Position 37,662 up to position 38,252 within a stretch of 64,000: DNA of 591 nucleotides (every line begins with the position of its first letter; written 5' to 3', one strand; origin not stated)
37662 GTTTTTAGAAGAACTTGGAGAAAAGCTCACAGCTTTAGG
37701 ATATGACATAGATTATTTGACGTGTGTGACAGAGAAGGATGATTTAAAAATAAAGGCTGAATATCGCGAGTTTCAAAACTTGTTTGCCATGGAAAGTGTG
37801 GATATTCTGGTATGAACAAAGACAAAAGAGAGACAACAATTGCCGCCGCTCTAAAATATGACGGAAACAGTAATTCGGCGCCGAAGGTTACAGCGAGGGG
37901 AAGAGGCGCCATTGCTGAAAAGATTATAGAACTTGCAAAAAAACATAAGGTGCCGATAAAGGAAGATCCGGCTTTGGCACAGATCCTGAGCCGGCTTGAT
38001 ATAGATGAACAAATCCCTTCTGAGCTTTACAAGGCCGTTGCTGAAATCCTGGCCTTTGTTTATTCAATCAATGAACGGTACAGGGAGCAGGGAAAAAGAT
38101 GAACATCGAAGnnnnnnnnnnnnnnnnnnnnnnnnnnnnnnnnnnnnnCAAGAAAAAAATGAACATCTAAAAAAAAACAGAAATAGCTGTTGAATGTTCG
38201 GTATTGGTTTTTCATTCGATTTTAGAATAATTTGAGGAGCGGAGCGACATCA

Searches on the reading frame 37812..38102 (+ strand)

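Call 14: search_protein_families(library=pfam, proteins=[window:37812-38102:+])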
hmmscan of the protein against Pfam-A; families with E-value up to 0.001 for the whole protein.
window:37812-38102:+ (96 aa): 1 family
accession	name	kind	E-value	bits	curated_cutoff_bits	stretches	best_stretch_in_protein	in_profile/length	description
PF01312.24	Bac_export_2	-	3.4e-24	86.1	24.4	1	8-83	259-335/335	FlhB HrpN YscU SpaS Family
